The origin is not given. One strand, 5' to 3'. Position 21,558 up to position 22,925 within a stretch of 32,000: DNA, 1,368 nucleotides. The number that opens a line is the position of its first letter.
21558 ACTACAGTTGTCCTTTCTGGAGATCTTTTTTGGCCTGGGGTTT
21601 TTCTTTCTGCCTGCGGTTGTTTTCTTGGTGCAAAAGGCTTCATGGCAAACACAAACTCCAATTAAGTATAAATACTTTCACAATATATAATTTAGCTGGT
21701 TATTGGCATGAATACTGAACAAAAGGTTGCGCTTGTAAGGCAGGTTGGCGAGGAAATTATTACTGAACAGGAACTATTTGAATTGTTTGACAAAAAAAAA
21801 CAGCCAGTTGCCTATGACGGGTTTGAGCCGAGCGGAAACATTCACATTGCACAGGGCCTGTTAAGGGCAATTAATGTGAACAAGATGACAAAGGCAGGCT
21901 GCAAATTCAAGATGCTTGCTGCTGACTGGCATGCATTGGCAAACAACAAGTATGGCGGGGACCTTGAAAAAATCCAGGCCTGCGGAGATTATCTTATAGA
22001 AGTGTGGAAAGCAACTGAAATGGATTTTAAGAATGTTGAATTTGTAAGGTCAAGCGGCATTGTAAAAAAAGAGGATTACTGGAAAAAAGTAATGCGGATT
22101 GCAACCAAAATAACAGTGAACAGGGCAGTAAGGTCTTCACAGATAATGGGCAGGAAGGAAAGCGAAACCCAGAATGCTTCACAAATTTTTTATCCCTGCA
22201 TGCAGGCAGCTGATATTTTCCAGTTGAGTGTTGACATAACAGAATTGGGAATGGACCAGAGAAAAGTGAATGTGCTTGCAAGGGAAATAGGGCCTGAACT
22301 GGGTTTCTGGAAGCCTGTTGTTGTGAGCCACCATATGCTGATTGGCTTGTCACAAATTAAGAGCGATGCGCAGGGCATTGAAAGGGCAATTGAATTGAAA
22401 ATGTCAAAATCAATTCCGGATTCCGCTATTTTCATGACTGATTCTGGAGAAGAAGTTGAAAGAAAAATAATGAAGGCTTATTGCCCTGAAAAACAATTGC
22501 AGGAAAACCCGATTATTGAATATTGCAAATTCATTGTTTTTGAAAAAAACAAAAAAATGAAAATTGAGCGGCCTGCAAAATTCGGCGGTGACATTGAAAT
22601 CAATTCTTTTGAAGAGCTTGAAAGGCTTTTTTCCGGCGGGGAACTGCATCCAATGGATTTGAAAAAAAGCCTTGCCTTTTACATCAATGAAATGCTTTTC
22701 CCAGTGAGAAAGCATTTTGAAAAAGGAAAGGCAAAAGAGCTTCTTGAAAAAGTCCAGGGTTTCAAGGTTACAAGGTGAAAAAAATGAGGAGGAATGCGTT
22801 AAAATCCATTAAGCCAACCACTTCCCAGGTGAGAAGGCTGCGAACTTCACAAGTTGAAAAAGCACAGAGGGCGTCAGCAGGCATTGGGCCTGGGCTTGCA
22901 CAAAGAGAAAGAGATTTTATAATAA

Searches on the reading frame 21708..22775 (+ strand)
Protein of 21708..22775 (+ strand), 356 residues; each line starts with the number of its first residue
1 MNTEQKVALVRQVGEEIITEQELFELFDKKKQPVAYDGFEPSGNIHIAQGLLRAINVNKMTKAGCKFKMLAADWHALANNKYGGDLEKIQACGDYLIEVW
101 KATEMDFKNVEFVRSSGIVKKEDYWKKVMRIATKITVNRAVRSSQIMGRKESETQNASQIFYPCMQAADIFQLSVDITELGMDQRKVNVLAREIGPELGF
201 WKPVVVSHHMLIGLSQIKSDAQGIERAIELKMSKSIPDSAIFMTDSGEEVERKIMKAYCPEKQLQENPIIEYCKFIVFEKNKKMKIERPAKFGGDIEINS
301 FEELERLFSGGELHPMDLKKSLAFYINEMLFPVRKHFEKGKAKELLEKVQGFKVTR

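Call 88: search_protein_families(library=pfam, proteins=[window:21708-22775:+], max_evalue=0.0001)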
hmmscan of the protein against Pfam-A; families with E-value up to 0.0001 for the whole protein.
window:21708-22775:+ (356 aa): 1 family
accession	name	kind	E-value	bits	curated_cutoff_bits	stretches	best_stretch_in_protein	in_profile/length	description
PF00579.31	tRNA-synt_1b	-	4.3e-45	154.7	21.1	1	30-330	3-291/292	tRNA synthetases class I (W and Y)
